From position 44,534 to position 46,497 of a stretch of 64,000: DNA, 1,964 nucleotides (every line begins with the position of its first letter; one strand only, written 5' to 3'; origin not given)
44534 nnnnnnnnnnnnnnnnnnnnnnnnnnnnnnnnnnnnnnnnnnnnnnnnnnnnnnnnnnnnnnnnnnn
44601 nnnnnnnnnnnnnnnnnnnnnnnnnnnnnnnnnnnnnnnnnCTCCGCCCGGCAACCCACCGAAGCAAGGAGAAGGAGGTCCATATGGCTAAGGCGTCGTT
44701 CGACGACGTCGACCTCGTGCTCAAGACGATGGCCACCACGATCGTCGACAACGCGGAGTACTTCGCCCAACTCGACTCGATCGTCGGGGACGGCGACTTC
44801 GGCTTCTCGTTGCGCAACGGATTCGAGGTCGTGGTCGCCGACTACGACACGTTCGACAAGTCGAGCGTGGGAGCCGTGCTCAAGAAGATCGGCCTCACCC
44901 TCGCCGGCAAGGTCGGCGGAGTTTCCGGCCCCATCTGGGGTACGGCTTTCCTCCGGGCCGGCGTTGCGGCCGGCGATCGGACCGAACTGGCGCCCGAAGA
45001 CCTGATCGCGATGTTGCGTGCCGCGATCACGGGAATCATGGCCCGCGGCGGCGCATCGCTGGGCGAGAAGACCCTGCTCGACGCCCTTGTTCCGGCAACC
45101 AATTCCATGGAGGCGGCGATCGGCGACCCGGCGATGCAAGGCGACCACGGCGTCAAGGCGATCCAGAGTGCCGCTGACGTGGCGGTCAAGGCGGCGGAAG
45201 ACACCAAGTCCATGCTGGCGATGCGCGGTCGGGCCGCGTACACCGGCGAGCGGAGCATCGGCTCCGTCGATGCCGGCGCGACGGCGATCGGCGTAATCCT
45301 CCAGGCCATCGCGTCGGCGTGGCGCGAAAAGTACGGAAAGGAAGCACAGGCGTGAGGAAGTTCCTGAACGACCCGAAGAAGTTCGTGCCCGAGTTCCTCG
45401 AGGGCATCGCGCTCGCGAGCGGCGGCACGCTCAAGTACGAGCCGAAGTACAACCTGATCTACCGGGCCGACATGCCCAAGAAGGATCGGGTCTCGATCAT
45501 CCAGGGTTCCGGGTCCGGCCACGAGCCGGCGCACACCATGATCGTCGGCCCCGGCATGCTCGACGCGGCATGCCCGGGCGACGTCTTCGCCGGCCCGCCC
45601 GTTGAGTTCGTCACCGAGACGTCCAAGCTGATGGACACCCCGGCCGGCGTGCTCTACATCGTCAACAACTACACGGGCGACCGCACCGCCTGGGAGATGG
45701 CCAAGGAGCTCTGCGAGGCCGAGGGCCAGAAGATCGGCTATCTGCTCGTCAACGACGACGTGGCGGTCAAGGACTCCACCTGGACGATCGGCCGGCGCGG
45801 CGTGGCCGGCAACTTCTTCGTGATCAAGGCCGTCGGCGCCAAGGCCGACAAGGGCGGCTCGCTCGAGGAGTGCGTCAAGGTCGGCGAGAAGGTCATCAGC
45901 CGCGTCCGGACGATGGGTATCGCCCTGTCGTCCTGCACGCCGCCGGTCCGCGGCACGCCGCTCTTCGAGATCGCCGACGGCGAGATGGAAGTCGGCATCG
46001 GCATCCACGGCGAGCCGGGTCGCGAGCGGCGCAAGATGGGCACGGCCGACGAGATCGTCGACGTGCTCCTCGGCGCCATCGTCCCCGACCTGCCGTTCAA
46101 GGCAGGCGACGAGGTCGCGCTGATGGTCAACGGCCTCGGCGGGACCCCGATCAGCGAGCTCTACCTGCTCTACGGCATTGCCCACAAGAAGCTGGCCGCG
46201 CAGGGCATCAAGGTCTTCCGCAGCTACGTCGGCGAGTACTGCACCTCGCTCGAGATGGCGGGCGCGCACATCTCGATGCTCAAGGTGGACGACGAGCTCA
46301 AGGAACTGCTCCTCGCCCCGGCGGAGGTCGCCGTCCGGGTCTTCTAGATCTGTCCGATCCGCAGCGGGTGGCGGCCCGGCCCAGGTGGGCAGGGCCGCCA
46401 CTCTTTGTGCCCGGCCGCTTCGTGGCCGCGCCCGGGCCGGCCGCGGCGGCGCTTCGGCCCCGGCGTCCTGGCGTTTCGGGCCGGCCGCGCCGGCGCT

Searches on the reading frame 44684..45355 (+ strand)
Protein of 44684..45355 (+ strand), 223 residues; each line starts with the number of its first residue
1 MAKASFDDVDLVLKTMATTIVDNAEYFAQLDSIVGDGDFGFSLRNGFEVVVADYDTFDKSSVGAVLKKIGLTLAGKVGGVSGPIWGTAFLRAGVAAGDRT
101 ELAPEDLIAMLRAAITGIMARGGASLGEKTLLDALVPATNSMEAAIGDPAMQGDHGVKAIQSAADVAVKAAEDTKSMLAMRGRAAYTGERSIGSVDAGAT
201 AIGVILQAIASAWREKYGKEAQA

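Call 26: search_protein_families(library=ncbifam, proteins=[window:44684-45355:+], max_evalue=0.001)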
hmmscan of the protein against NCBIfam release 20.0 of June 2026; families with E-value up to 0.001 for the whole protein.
window:44684-45355:+ (223 aa): 3 families
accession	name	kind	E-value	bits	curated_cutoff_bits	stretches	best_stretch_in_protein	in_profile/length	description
TIGR02365.1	dha_L_ycgS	equivalog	1.7e-52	178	138.3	1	12-210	4-195/196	dihydroxyacetone kinase subunit DhaL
NF011049.0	PRK14479.1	subfamily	9.6e-52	176.3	492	1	7-212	362-565/568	dihydroxyacetone kinase family protein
TIGR02361.1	dak_ATP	equivalog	3.1e-27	95.4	574.95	1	4-210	380-583/583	glycerone kinase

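Call 39: search_solved_structures(query=window:44684-45355:+, max_evalue=0.00001, show_alignments=2)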
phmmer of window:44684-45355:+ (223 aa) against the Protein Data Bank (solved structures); distinct sequences matched with E-value up to 0.00001: 5.
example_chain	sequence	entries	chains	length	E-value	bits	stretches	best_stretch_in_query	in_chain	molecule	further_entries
2btd_A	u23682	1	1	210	3.6e-36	128.2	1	23-214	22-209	PTS-DEPENDENT DIHYDROXYACETONE KINASE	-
3pnl_B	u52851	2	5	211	3.7e-36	128.1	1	23-214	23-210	PTS-dependent dihydroxyacetone kinase, ADP-binding subunit dhaL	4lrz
3cr3_A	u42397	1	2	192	1.7e-23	86.8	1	19-207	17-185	PTS-dependent dihydroxyacetone kinase, ADP-binding subunit dhaL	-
1un9_A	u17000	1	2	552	1e-09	41.8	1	14-211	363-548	DIHYDROXYACETONE KINASE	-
1un8_A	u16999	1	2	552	3.5e-09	40.1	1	14-211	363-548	DIHYDROXYACETONE KINASE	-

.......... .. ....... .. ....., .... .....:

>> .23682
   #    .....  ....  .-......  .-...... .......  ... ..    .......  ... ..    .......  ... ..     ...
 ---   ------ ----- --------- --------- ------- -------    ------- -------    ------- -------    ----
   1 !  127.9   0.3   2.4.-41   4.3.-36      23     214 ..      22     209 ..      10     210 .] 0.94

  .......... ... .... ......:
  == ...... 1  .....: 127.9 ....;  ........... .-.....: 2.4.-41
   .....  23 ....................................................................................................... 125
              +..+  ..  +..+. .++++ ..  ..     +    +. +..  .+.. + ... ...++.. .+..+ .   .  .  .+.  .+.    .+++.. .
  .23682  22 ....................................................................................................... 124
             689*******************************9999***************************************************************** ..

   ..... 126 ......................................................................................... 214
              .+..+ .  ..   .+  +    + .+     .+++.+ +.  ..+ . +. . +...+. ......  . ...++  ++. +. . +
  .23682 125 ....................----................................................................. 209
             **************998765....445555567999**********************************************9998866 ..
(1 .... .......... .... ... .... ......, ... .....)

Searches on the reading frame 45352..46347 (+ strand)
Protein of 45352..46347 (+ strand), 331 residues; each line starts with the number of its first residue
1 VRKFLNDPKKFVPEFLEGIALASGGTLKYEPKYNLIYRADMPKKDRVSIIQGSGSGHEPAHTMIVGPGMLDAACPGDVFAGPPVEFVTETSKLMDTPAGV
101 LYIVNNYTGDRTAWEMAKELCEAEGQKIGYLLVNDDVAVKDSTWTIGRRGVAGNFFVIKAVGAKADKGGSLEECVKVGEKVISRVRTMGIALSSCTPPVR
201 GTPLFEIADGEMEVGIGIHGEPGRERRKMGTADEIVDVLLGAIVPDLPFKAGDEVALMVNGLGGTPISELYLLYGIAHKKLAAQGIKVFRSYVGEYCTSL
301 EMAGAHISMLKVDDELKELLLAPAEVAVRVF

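Call 26: search_protein_families(library=ncbifam, proteins=[window:45352-46347:+], max_evalue=0.001)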
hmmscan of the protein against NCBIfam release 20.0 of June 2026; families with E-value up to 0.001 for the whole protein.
window:45352-46347:+ (331 aa): 4 families
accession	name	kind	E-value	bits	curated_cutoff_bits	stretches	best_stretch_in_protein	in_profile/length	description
NF011049.0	PRK14479.1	subfamily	6.1e-116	388.2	492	1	1-325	1-323/568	dihydroxyacetone kinase family protein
TIGR02363.1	dhaK1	equivalog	4.9e-115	384.1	406.25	1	1-325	1-325/329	dihydroxyacetone kinase subunit DhaK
TIGR02361.1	dak_ATP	equivalog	4e-81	273.4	574.95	1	2-327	1-341/583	glycerone kinase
TIGR02362.1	dhaK1b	equivalog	6.9e-67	225.9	413.25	1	4-315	2-311/326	DhaKLM operon coactivator DhaQ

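Call 38: search_solved_structures(query=window:45352-46347:+, max_evalue=1e-10, show_alignments=2)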
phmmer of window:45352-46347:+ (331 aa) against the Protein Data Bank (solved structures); distinct sequences matched with E-value up to 1e-10: 12.
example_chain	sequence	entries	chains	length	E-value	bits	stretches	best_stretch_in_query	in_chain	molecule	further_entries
4lrx_A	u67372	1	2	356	9e-80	271.7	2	1-243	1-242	PTS-dependent dihydroxyacetone kinase, dihydroxyacetone-binding subunit DhaK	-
1uoe_A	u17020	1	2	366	9.5e-80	271.6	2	1-243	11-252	DIHYDROXYACETONE KINASE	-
1oi2_A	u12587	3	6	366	1e-79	271.5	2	1-243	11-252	HYPOTHETICAL PROTEIN YCGT | DIHYDROXYACETONE KINASE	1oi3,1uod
4lry_A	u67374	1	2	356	1.2e-79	271.2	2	1-243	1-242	PTS-dependent dihydroxyacetone kinase, dihydroxyacetone-binding subunit DhaK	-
3pnk_A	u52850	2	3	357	2.4e-79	270.3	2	2-243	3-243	PTS-dependent dihydroxyacetone kinase, dihydroxyacetone-binding subunit dhaK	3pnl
3pno_A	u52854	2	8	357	2.3e-78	267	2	2-243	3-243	PTS-dependent dihydroxyacetone kinase, dihydroxyacetone-binding subunit dhaK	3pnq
3pnm_A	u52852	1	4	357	6.1e-78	265.6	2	2-243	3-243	PTS-dependent dihydroxyacetone kinase, dihydroxyacetone-binding subunit dhaK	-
3ct4_A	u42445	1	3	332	4.6e-77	262.7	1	3-315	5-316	PTS-dependent dihydroxyacetone kinase, dihydroxyacetone-binding subunit dhaK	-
1un8_A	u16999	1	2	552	3.7e-44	154.6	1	4-325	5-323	DIHYDROXYACETONE KINASE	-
1un9_A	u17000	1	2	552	4e-44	154.5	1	4-325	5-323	DIHYDROXYACETONE KINASE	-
2iu4_A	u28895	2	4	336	4.8e-44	154.2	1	3-314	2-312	DIHYDROXYACETONE KINASE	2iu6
26vk_A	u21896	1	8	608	9.6e-44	153.2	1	40-312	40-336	Dihydroxyacetone kinase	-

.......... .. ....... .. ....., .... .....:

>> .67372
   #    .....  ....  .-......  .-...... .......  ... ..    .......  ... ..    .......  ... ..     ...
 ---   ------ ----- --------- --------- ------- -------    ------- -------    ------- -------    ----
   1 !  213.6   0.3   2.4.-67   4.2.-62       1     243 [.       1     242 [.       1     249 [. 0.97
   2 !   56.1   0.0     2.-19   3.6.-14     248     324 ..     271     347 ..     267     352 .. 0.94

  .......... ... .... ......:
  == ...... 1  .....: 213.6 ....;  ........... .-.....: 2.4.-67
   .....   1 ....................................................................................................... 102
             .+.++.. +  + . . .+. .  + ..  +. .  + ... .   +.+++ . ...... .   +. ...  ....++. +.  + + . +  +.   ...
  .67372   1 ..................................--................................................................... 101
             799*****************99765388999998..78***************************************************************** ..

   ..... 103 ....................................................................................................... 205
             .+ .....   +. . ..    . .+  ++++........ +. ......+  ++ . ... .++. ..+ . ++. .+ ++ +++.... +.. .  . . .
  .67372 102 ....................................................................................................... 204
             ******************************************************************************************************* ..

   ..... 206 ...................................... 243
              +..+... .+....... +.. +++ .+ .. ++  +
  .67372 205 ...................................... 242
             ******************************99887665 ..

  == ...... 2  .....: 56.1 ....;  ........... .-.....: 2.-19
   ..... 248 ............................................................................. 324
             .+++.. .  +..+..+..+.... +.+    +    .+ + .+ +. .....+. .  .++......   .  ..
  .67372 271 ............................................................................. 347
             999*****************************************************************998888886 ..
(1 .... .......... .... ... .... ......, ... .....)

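Call 43: find_homologous_proteins(query=window:45352-46347:+, max_evalue=1e-30)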
Query window:45352-46347:+ (331 aa): 7996 proteins with E <= 1e-30 among 8000 candidates; the best 120 are listed.
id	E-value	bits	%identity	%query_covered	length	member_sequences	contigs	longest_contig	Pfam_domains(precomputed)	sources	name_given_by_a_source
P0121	1.1e-212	723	97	100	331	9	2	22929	PF02733.23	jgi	-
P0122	9.6e-212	720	97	100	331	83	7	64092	PF02733.23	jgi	jgi:dihydroxyacetone kinase-like protein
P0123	4.4e-211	718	96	100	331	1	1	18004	PF02733.23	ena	-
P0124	7.8e-209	711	95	100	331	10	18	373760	PF02733.23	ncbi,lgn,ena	ncbi:MAG: dihydroxyacetone kinase subunit DhaK [Candidatus Limnocylindrales bacterium]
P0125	9.5e-205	697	93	100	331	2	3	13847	PF02733.23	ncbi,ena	-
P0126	1.1e-204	697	92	100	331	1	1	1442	PF02733.23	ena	-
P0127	8.9e-204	694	94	100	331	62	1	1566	PF02733.23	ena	-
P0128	1.3e-203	694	94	100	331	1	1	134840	PF02733.23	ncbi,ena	-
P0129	2.2e-203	693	93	100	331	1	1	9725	PF02733.23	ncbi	-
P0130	2.3e-203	693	93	100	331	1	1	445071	PF02733.23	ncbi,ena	-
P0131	2.7e-203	693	92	100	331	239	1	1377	PF02733.23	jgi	jgi:phosphoenolpyruvate---glycerone phosphotransferase subunit DhaK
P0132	3.2e-203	692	92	100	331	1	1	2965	PF02733.23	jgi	-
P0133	3.3e-202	689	92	100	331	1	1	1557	PF02733.23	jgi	-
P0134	4.0e-201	685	92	100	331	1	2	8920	PF02733.23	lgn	-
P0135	5.4e-201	685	91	100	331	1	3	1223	PF02733.23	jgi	jgi:dihydroxyacetone kinase-like protein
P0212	7.8e-195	665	89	100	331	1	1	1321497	PF02733.23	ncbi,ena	-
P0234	6.4e-193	658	88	100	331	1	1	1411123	PF02733.23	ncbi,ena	-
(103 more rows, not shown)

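Call 44: find_encoding_contigs(protein=P0212, flank=10000, max_places=1)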
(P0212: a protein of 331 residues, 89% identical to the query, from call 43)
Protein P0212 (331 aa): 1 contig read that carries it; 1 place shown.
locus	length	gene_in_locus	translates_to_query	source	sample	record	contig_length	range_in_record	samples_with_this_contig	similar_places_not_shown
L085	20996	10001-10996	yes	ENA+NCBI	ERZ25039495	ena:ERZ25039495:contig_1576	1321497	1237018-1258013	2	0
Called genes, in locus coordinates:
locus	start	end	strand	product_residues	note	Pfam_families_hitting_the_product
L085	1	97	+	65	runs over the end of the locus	PF04964:Flp_Fap (weak)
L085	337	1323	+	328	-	PF08666:SAF, PF13144:ChapFlgA (weak), PF16976:RcpC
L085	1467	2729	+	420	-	PF00072:Response_reg, PF10609:ParA (weak), PF13614:AAA_31, PF01656:CbiA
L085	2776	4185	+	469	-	PF00437:T2SSE, PF27713:UCP018868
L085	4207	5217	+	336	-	PF00482:T2SSF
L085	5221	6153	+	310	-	PF00482:T2SSF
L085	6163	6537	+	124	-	PF02643:DUF192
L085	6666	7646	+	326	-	PF12802:MarR_2 (faint), PF04198:Sugar-bind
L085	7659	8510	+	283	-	PF01116:F_bP_aldolase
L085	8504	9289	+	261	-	PF00702:Hydrolase, PF13419:HAD_2, PF13242:Hydrolase_like (weak)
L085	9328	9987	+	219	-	PF02734:Dak2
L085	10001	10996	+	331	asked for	PF02733:Dak1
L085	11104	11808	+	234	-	PF00156:Pribosyltran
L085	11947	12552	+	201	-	PF02482:Ribosomal_S30AE, PF16321:Ribosom_S30AE_C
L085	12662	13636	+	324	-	PF01261:AP_endonuc_2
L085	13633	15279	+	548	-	PF13231:PMT_2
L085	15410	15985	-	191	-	PF13560:HTH_31, PF01381:HTH_3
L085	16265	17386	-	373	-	PF03706:LPG_synthase_TM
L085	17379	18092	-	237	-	PF02811:PHP, PF13263:PHP_C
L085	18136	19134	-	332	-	PF06723:MreB_Mbl, PF00012:HSP70, PF14450:FtsA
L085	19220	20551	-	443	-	PF00275:EPSP_synthase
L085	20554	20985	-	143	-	PF02823:ATP-synt_DE_N, PF00401:ATP-synt_DE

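Call 45: find_encoding_contigs(protein=P0234, flank=10000, max_places=1)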
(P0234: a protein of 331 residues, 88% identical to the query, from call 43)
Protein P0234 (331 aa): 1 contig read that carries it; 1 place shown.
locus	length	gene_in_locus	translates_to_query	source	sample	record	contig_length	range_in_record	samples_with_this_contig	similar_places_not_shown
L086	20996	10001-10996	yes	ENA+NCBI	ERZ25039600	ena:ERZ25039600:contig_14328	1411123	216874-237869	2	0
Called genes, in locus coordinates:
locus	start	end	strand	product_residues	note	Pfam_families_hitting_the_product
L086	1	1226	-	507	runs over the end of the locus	PF21686:LigD_Prim-Pol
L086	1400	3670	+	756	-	PF01594:AI-2E_transport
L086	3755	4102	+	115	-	PF03795:YCII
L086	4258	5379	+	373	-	PF08281:Sigma70_r4_2, PF20239:DUF6596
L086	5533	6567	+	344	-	PF00296:Bac_luciferase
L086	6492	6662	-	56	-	-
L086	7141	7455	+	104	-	PF04198:Sugar-bind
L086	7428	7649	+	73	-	PF04198:Sugar-bind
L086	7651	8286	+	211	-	PF01116:F_bP_aldolase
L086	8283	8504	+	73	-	PF01116:F_bP_aldolase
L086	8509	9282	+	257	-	PF00702:Hydrolase, PF13419:HAD_2, PF13242:Hydrolase_like (weak)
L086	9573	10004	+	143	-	PF02734:Dak2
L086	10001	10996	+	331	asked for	PF02733:Dak1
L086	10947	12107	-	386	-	-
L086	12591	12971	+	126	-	-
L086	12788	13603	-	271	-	-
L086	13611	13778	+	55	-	-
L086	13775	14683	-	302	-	-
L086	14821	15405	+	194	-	PF00857:Isochorismatase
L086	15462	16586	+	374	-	PF00365:PFK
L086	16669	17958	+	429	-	PF05977:MFS_3, PF07690:MFS_1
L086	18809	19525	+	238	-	-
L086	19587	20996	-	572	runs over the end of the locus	PF00916:Sulfate_transp, PF01740:STAS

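Call 46: find_encoding_contigs(protein=P0124, flank=10000, max_places=3)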
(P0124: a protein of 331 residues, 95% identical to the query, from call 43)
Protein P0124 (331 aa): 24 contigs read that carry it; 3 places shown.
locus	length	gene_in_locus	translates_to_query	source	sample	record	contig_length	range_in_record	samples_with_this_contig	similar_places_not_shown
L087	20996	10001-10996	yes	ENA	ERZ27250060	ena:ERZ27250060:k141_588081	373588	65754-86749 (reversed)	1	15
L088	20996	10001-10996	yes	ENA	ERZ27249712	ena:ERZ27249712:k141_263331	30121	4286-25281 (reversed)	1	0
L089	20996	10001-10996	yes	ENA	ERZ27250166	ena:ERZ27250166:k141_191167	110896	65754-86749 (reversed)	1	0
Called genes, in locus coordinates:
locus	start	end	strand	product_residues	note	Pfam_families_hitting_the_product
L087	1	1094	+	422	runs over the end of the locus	-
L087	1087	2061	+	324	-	PF04041:Glyco_hydro_130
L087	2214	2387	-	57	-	-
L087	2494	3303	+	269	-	PF14451:Ub-Mut7C, PF01927:Mut7-C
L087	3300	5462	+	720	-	PF22745:Nlig-Ia, PF01653:DNA_ligase_aden, PF03120:OB_DNA_ligase, PF03119:DNA_ligase_ZBD, PF14520:HHH_5 (faint), PF12826:HHH_2 (faint), PF00533:BRCT, PF12738:PTCB-BRCT (weak)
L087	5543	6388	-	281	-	PF00583:Acetyltransf_1, PF08445:FR47 (weak), PF13508:Acetyltransf_7, PF13527:Acetyltransf_9 (weak), PF13673:Acetyltransf_10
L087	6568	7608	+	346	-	PF04198:Sugar-bind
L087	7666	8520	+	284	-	PF01116:F_bP_aldolase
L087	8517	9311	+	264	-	PF00702:Hydrolase, PF13419:HAD_2, PF13242:Hydrolase_like (weak)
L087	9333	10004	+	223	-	PF02734:Dak2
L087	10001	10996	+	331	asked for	PF02733:Dak1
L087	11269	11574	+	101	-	PF02686:GatC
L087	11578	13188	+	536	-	PF01425:Amidase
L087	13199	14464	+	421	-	PF00155:Aminotran_1_2, PF01041:DegT_DnrJ_EryC1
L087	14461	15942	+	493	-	PF02934:GatB_N, PF02637:GatB_Yqey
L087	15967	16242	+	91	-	-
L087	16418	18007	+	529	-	PF01590:GAF, PF13185:GAF_2, PF00990:GGDEF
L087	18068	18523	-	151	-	PF02629:CoA_binding (weak), PF13380:CoA_binding_2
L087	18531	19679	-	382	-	PF02608:Bmp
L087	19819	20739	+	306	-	PF00561:Abhydrolase_1, PF12146:Hydrolase_4, PF12697:Abhydrolase_6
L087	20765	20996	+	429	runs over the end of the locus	PF23493:CysS_C (weak)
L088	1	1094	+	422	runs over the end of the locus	-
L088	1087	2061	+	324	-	PF04041:Glyco_hydro_130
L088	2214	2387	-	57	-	-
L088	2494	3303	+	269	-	PF14451:Ub-Mut7C, PF01927:Mut7-C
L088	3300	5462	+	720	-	PF22745:Nlig-Ia, PF01653:DNA_ligase_aden, PF03120:OB_DNA_ligase, PF03119:DNA_ligase_ZBD, PF14520:HHH_5 (faint), PF12826:HHH_2 (faint), PF00533:BRCT, PF12738:PTCB-BRCT (weak)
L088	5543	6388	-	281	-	PF00583:Acetyltransf_1, PF08445:FR47 (weak), PF13508:Acetyltransf_7, PF13527:Acetyltransf_9 (weak), PF13673:Acetyltransf_10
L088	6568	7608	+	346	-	PF04198:Sugar-bind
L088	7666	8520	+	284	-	PF01116:F_bP_aldolase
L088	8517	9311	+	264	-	PF00702:Hydrolase, PF13419:HAD_2, PF13242:Hydrolase_like (weak)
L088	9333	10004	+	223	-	PF02734:Dak2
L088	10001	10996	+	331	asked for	PF02733:Dak1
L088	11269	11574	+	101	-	PF02686:GatC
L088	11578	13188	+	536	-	PF01425:Amidase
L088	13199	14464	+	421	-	PF00155:Aminotran_1_2, PF01041:DegT_DnrJ_EryC1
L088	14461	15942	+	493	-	PF02934:GatB_N, PF02637:GatB_Yqey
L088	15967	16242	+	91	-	-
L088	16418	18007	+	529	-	PF01590:GAF, PF13185:GAF_2, PF00990:GGDEF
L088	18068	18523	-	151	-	PF02629:CoA_binding (weak), PF13380:CoA_binding_2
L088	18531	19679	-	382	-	PF02608:Bmp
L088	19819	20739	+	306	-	PF00561:Abhydrolase_1, PF12146:Hydrolase_4, PF12697:Abhydrolase_6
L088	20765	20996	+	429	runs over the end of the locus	PF23493:CysS_C (weak)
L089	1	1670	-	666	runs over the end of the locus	PF25174:Beta-prop_THOC3 (faint), PF26549:Tricorn_N, PF00930:DPPIV_N (weak), PF26550:Tricorn_2nd, PF26549:Tricorn_N, PF02129:Peptidase_S15, PF00326:Peptidase_S9, PF01738:DLH (weak), +3 more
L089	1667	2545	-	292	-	PF02585:PIG-L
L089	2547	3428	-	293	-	PF03807:F420_oxidored, PF14748:P5CR_dimer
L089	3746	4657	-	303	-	PF01497:Peripla_BP_2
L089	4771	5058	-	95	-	PF12797:Fer4_2 (faint), PF13237:Fer4_10 (faint), PF14697:Fer4_21 (faint), PF12838:Fer4_7, PF13187:Fer4_9 (weak), PF25160:LdpA_Fe-S-bd (weak), PF00037:Fer4, PF12837:Fer4_6 (weak), +2 more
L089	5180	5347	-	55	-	PF04945:YHS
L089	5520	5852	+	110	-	PF01258:zf-dskA_traR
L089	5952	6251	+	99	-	-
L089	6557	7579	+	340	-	PF04198:Sugar-bind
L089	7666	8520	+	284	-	PF01116:F_bP_aldolase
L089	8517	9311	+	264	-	PF00702:Hydrolase, PF13419:HAD_2, PF13242:Hydrolase_like (weak)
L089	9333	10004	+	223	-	PF02734:Dak2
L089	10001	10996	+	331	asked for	PF02733:Dak1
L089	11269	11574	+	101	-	PF02686:GatC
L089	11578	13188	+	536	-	PF01425:Amidase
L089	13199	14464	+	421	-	PF00155:Aminotran_1_2, PF01041:DegT_DnrJ_EryC1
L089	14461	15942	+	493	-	PF02934:GatB_N, PF02637:GatB_Yqey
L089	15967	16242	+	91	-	-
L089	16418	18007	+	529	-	PF01590:GAF, PF13185:GAF_2, PF00990:GGDEF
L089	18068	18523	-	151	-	PF02629:CoA_binding (weak), PF13380:CoA_binding_2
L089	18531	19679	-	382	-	PF02608:Bmp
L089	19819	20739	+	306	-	PF00561:Abhydrolase_1, PF12146:Hydrolase_4, PF12697:Abhydrolase_6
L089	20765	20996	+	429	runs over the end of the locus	PF23493:CysS_C (weak)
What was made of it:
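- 41842..46347 (+): Second, separate cassette: SorC/DeoR-type regulator, class II ketose-bisphosphate aldolase, HAD phosphatase, dhaL2, dhaK2. It is a possible second client of the fusion protein, but this is unproven. The same five genes recur in other genomic contexts, without a nearby MTP, in L085-L089 (calls 44-46).
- On PTS-dependent two-subunit DHA kinase (DhaK/DhaL), applied to pair 2: Cassette orthologues in relatives lack a nearby DhaM (calls 44-46).
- The same five genes occur in four different genomic contexts in Limnocylindrales relatives with no DhaM/MTP within 10 kb (L085, L086, L087/L088, L089; calls 44-46).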
